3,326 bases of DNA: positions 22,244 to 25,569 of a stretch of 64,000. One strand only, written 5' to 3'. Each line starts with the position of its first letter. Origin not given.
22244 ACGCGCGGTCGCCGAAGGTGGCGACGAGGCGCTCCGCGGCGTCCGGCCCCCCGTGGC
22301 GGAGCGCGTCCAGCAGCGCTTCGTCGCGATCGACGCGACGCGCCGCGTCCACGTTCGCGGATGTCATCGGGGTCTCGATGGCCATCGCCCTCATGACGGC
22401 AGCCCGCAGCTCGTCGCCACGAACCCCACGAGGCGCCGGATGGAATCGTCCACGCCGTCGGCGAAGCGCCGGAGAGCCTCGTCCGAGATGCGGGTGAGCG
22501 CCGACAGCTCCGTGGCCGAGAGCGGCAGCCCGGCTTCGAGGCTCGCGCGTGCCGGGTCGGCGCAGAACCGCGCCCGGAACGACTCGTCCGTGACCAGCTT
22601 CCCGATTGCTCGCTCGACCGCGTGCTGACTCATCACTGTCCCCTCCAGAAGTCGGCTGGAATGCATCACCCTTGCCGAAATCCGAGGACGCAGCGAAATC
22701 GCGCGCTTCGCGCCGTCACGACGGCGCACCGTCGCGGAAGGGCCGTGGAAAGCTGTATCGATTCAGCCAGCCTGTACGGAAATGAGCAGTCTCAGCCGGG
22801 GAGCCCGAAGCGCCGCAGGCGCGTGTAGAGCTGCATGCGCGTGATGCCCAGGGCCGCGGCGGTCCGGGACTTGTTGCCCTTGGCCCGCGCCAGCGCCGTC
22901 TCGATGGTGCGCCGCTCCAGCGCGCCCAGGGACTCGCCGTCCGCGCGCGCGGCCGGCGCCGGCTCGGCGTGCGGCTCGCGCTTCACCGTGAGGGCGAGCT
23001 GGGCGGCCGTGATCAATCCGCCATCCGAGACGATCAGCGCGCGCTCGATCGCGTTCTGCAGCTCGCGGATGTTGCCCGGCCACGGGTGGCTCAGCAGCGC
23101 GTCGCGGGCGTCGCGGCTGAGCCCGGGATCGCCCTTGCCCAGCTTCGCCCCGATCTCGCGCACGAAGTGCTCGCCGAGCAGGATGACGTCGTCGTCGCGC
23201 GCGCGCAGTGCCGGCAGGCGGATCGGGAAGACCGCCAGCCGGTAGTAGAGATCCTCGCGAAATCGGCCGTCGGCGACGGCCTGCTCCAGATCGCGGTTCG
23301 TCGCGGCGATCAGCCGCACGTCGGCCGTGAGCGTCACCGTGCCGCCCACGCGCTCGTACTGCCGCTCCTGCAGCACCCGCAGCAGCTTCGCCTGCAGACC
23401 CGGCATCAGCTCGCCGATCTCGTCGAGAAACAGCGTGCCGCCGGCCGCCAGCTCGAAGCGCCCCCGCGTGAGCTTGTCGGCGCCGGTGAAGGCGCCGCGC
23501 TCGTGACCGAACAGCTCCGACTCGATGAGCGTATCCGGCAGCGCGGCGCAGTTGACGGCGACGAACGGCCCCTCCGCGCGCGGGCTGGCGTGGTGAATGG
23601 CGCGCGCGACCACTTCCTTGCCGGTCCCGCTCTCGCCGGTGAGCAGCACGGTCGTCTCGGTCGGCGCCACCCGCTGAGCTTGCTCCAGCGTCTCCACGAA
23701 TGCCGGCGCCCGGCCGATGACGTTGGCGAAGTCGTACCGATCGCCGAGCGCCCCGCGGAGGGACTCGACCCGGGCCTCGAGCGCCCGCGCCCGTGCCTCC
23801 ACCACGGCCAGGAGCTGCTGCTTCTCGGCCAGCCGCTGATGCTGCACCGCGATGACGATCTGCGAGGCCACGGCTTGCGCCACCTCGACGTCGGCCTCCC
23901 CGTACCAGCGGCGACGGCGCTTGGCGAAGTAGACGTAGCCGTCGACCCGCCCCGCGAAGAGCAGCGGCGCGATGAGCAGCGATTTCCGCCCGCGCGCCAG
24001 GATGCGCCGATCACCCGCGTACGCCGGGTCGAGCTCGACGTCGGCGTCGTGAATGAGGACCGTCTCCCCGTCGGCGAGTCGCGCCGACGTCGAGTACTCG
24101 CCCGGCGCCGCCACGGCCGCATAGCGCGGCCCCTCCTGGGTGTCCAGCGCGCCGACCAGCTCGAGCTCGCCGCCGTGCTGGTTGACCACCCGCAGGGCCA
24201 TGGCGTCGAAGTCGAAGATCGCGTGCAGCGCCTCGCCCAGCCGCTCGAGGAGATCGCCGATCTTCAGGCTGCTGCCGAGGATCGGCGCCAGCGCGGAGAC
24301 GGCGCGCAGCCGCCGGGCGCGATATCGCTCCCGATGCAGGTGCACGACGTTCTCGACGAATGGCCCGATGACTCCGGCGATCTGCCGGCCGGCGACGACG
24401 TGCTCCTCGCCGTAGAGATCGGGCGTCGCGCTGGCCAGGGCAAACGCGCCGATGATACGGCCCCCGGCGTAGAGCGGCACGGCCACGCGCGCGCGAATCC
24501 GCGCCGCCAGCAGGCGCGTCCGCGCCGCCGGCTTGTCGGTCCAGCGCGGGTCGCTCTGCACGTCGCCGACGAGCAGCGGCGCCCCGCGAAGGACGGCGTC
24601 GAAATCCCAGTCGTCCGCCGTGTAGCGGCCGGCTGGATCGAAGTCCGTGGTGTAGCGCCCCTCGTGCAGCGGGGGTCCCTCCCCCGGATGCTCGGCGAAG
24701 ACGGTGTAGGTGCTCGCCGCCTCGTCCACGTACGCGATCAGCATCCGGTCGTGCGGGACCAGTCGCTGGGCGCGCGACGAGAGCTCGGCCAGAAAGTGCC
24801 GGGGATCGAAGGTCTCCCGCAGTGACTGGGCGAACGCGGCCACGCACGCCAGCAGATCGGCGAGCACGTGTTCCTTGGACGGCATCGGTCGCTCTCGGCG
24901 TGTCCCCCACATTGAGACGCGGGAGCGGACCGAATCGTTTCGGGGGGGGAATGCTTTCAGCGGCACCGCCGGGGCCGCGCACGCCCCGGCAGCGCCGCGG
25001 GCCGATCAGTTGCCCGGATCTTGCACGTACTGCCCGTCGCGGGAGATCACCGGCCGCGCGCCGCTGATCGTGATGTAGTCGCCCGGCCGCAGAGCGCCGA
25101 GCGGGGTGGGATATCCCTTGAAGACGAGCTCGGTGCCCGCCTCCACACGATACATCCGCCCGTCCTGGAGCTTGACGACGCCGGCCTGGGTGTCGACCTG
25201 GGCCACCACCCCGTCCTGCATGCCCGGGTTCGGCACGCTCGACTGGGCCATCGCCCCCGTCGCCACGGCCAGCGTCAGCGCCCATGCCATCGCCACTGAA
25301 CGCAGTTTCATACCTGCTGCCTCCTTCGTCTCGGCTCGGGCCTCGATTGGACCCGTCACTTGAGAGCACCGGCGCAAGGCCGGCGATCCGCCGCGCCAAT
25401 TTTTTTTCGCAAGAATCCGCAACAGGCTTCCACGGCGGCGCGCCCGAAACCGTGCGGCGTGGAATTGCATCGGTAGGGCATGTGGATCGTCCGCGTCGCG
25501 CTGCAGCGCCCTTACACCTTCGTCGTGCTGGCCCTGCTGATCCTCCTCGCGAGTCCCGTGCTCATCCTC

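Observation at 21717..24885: Sigma54 activator, sigma54 promoter, RiPP-leader-like mini-protein and ECF sigma factor: a two-tier sigma cascade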

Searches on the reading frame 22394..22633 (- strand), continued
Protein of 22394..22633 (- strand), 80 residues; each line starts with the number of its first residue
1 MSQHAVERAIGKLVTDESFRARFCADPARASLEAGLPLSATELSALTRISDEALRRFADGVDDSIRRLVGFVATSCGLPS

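Call 76: search_protein_families(library=ncbifam, proteins=[L015:5202-8321:+, L070:13010-16099:+, L072:11414-14500:+, L074:13016-16093:+, L001:13108-14658:+, L059:4597-7422:+, L044:631-2112:+], max_evalue=1e-10)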
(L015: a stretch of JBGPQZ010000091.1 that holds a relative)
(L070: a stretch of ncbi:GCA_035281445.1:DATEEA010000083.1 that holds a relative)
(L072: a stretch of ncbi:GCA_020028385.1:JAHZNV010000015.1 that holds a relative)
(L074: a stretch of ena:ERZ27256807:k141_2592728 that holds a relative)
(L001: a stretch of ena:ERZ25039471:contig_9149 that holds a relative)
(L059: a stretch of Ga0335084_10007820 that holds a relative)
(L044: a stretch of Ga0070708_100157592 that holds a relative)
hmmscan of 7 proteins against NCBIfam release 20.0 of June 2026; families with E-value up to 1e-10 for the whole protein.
L015:5202-8321:+ (1039 aa): 12 families
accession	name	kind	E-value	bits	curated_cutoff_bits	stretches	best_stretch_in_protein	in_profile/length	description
NF033617.1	RND_permease_2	subfamily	1.7e-268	893.6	1250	1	6-1011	2-1008/1009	multidrug efflux RND transporter permease subunit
NF000282.2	RND_permease_1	subfamily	4.8e-204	680.3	1250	1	8-1009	4-1026/1029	multidrug efflux RND transporter permease subunit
NF007905.0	PRK10614.1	equivalog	2.3e-183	611.5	1774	1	7-1019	6-1017/1025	multidrug efflux RND transporter permease subunit MdtC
TIGR00915.1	2A0602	subfamily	6.7e-181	603.6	940.35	1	5-1010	2-1028/1050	efflux RND transporter permease subunit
NF007798.0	PRK10503.1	equivalog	5.1e-170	567.3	1584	1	7-1017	15-1029/1040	MdtB/MuxB family multidrug efflux RND transporter permease subunit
NF007133.0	PRK09579.1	equivalog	6.2e-154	514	1763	1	6-1010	5-1002/1017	multidrug efflux RND transporter permease subunit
NF007842.1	PRK10555.1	equivalog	2.4e-136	456.1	1854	1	5-1007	2-1023/1036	multidrug efflux RND transporter permease AcrD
NF007131.0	PRK09577.1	equivalog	5.9e-131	438.1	1768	1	5-1010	2-1022/1045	multidrug efflux RND transporter permease subunit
TIGR00914.1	2A0601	subfamily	1.7e-129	433.3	701.45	1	3-1010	4-1035/1051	CusA/CzcA family heavy metal efflux RND transporter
NF000037.1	RND_perm_OqxB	exception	1.9e-116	390.2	2200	1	7-1013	6-1037/1050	multidrug efflux RND transporter permease subunit OqxB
NF011706.2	PRK15127.1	equivalog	1.2e-112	377.7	2150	1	7-1009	4-1028/1049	multidrug efflux RND transporter permease subunit AcrB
TIGR00921.1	2A067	subfamily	3e-18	65.3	351.9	1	283-487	142-344/733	hydrophobe/amphiphile efflux-3 (HAE3) family transporter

L070:13010-16099:+ (1029 aa): 11 families
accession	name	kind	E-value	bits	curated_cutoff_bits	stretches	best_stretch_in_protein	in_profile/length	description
NF007133.0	PRK09579.1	equivalog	0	1128.8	1763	1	1-1005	1-1006/1017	multidrug efflux RND transporter permease subunit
NF033617.1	RND_permease_2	subfamily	0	1115.9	1250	1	4-1003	1-1009/1009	multidrug efflux RND transporter permease subunit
NF000282.2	RND_permease_1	subfamily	2.2e-243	810.5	1250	1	6-1003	3-1029/1029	multidrug efflux RND transporter permease subunit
TIGR00915.1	2A0602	subfamily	1.3e-227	758.3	940.35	1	4-1003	2-1030/1050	efflux RND transporter permease subunit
NF007842.1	PRK10555.1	equivalog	2.4e-176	588.5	1854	1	5-1004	3-1029/1036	multidrug efflux RND transporter permease AcrD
NF007131.0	PRK09577.1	equivalog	7e-162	540.5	1768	1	6-1004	4-1025/1045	multidrug efflux RND transporter permease subunit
NF011706.2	PRK15127.1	equivalog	1.2e-161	539.9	2150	1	5-1004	3-1032/1049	multidrug efflux RND transporter permease subunit AcrB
NF000037.1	RND_perm_OqxB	exception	1.3e-158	529.8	2200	1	1-1007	1-1044/1050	multidrug efflux RND transporter permease subunit OqxB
NF007905.0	PRK10614.1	equivalog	9.3e-148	493.7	1774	1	1-1006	1-1013/1025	multidrug efflux RND transporter permease subunit MdtC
NF007798.0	PRK10503.1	equivalog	3.5e-144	481.8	1584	1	6-1003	15-1024/1040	MdtB/MuxB family multidrug efflux RND transporter permease subunit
TIGR00914.1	2A0601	subfamily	5.7e-98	328.9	701.45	2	13-596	15-608/1051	CusA/CzcA family heavy metal efflux RND transporter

L072:11414-14500:+ (1028 aa): 11 families
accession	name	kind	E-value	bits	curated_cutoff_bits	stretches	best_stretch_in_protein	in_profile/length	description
NF007133.0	PRK09579.1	equivalog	0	1138.1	1763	1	1-1010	1-1011/1017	multidrug efflux RND transporter permease subunit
NF033617.1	RND_permease_2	subfamily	0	1125.2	1250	1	4-1003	1-1009/1009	multidrug efflux RND transporter permease subunit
NF000282.2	RND_permease_1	subfamily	1.1e-238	795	1250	1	6-1003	3-1029/1029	multidrug efflux RND transporter permease subunit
TIGR00915.1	2A0602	subfamily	9.9e-221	735.5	940.35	1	4-1004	2-1031/1050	efflux RND transporter permease subunit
NF007842.1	PRK10555.1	equivalog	9.7e-172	573.3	1854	1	5-1004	3-1029/1036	multidrug efflux RND transporter permease AcrD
NF011706.2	PRK15127.1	equivalog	3e-160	535.3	2150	2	5-605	3-616/1049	multidrug efflux RND transporter permease subunit AcrB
NF007131.0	PRK09577.1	equivalog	4.8e-158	527.8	1768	1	6-1011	4-1032/1045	multidrug efflux RND transporter permease subunit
NF007905.0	PRK10614.1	equivalog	6.6e-156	520.6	1774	1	1-1007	1-1014/1025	multidrug efflux RND transporter permease subunit MdtC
NF007798.0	PRK10503.1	equivalog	2.7e-146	488.8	1584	1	6-1005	15-1026/1040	MdtB/MuxB family multidrug efflux RND transporter permease subunit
NF000037.1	RND_perm_OqxB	exception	7.4e-146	487.5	2200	1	1-1002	1-1035/1050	multidrug efflux RND transporter permease subunit OqxB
TIGR00914.1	2A0601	subfamily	5.6e-98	329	701.45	2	11-596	13-608/1051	CusA/CzcA family heavy metal efflux RND transporter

L074:13016-16093:+ (1025 aa): 11 families
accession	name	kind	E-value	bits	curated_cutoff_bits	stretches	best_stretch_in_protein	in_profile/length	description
NF007133.0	PRK09579.1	equivalog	0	1140.8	1763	1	1-1009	1-1010/1017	multidrug efflux RND transporter permease subunit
NF033617.1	RND_permease_2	subfamily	0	1114.8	1250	1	4-1003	1-1009/1009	multidrug efflux RND transporter permease subunit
NF000282.2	RND_permease_1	subfamily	1.6e-239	797.7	1250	1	6-1003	3-1029/1029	multidrug efflux RND transporter permease subunit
TIGR00915.1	2A0602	subfamily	1.2e-224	748.5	940.35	1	4-1006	2-1033/1050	efflux RND transporter permease subunit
NF007842.1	PRK10555.1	equivalog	1.3e-173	579.4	1854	1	5-1004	3-1029/1036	multidrug efflux RND transporter permease AcrD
NF011706.2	PRK15127.1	equivalog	8.9e-164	547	2150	1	5-1009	3-1037/1049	multidrug efflux RND transporter permease subunit AcrB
NF007131.0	PRK09577.1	equivalog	4.7e-161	537.8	1768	1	6-1010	4-1031/1045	multidrug efflux RND transporter permease subunit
NF007905.0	PRK10614.1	equivalog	5.8e-150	501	1774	1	1-1010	1-1017/1025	multidrug efflux RND transporter permease subunit MdtC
NF000037.1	RND_perm_OqxB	exception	1.2e-143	480.3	2200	1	1-1001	1-1034/1050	multidrug efflux RND transporter permease subunit OqxB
NF007798.0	PRK10503.1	equivalog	1.3e-143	479.9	1584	1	6-1004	15-1025/1040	MdtB/MuxB family multidrug efflux RND transporter permease subunit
TIGR00914.1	2A0601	subfamily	6.7e-96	322.1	701.45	2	12-596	14-608/1051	CusA/CzcA family heavy metal efflux RND transporter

L001:13108-14658:+ (516 aa): 34 families (the best 25 are shown)
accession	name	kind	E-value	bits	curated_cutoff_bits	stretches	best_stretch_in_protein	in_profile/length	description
TIGR00711.1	efflux_EmrB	subfamily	4e-138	461.2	230.2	1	12-500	4-482/485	DHA2 family efflux MFS transporter permease subunit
NF000391.1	EmrB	exception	3.1e-111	372.5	925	1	12-504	13-496/501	multidrug efflux MFS transporter permease subunit EmrB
NF007799.0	PRK10504.1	subfamily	1.1e-44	153.2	426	1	17-417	17-412/471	multidrug transporter subunit MdtD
NF000095.1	tet_MFS_OtrB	exception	2.9e-39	135.1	999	1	19-414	35-433/563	oxytetracycline resistance efflux MFS transporter OtrB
NF000025.1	MFS_efflux_tcmA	exception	3.2e-38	131.8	999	1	7-494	23-506/538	tetracenomycin C efflux MFS transporter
NF000060.1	MFS_efflux_LmrB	exception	1e-37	130.1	800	1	10-425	17-431/479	lincomycin efflux MFS transporter Lmr(B)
NF000009.1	tet_MFS_Tcr3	exception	3.3e-35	121.6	1000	1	18-412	39-436/512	tetracycline efflux MFS transporter Tcr3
NF040895.2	MFS_effux_SdrM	equivalog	1.4e-28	100.2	550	1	13-429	9-415/441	multidrug efflux MFS transporter SdrM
NF011571.1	PRK14995.1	subfamily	2.1e-28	99.3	701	1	23-478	19-475/493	SmvA family efflux MFS transporter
NF000031.1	MFS_efflux_LmrA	exception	7.4e-28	97.5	850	1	19-413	40-432/484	lincomycin efflux MFS transporter Lmr(A)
NF012169.0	qepA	equivalog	4.9e-26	91.4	1075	1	13-473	23-476/511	fluoroquinolone efflux MFS transporter QepA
TIGR00880.1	2_A_01_02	superfamily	1.3e-25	90.1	131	1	48-185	1-138/141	multidrug resistance protein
NF000218.1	FexA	exception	1.3e-22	80.1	900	1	17-409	27-420/475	chloramphenicol/florfenicol efflux MFS transporter FexA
NF000089.1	qac_MFS_AB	exception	9.3e-21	74.2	900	1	9-412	18-419/514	QacA/B family quaternary ammonium compound efflux MFS transporter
NF008314.0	PRK11102.1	equivalog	5.9e-20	71.9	303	1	32-185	32-185/396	Bcr/CflA family multidrug efflux MFS transporter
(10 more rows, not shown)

L059:4597-7422:+ (941 aa): 182 families (the best 25 are shown)
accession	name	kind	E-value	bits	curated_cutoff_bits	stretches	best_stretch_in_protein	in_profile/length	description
NF033858.1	ABC2_perm_RbbA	equivalog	0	1525.2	1050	1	33-940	1-908/909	ribosome-associated ATPase/putative transporter RbbA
TIGR01188.1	drrA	subfamily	1.1e-115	386.1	312.45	2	307-519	2-214/302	daunorubicin resistance ABC transporter, ATP-binding protein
TIGR03864.1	PQQ_ABC_ATP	hypoth_equivalog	1.9e-96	322.1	302.25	2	298-531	1-234/236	ABC transporter, ATP-binding subunit, PQQ-dependent alcohol dehydrogenase system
NF010060.0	PRK13537.1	equivalog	1.6e-94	316.3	521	2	291-519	8-236/314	nodulation factor ABC transporter ATP-binding protein NodI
NF010059.0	PRK13536.1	equivalog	3.1e-92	308.9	549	2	278-519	23-264/342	nodulation factor ABC transporter ATP-binding protein NodI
TIGR01288.1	nodI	equivalog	1.6e-86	290.1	424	2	296-519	2-225/303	nodulation factor ABC transporter ATP-binding protein NodI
TIGR03522.1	GldA_ABC_ATP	equivalog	1.7e-83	280.6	402.6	2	299-531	3-234/301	gliding motility-associated ABC transporter ATP-binding subunit GldA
TIGR03265.1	PhnT2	equivalog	1.1e-70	238.7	457.7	2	298-516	4-222/353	putative 2-aminoethylphosphonate ABC transporter ATP-binding protein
TIGR00968.1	3a0106s01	subfamily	1.7e-70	237.2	342.75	2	300-517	2-219/237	sulfate ABC transporter ATP-binding protein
TIGR04520.1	ECF_ATPase_1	equivalog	6.3e-70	235.7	315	2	311-521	15-228/269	energy-coupling factor transporter ATPase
TIGR04521.1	ECF_ATPase_2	equivalog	1.2e-68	231.2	330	2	312-520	19-236/279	energy-coupling factor transporter ATPase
TIGR04406.1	LPS_export_lptB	equivalog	6.2e-68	228.7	240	2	300-524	3-230/239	LPS export ABC transporter ATP-binding protein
TIGR01186.1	proV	subfamily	1.1e-67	228.8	326.6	2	309-513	4-214/363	betaine/proline/choline family ABC transporter ATP-binding protein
TIGR03410.1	urea_trans_UrtE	equivalog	1.3e-67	227.6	285.8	2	36-255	3-218/230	urea ABC transporter ATP-binding subunit UrtE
TIGR03740.1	galliderm_ABC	subfamily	8e-66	221.9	309.75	2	300-509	2-204/223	lantibiotic protection ABC transporter ATP-binding subunit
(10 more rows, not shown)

L044:631-2112:+ (494 aa): 0 families

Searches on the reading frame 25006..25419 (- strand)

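Call 36: search_protein_families(library=pfam, proteins=[window:25006-25419:-], max_evalue=0.01)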
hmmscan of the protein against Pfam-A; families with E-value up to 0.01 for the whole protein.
window:25006-25419:- (137 aa): 1 family
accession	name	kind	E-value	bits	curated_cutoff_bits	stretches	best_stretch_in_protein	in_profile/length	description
PF16810.10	RXLR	-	0.0015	19.4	26.9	1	37-94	1-58/141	RXLR phytopathogen effector protein, Avirulence activity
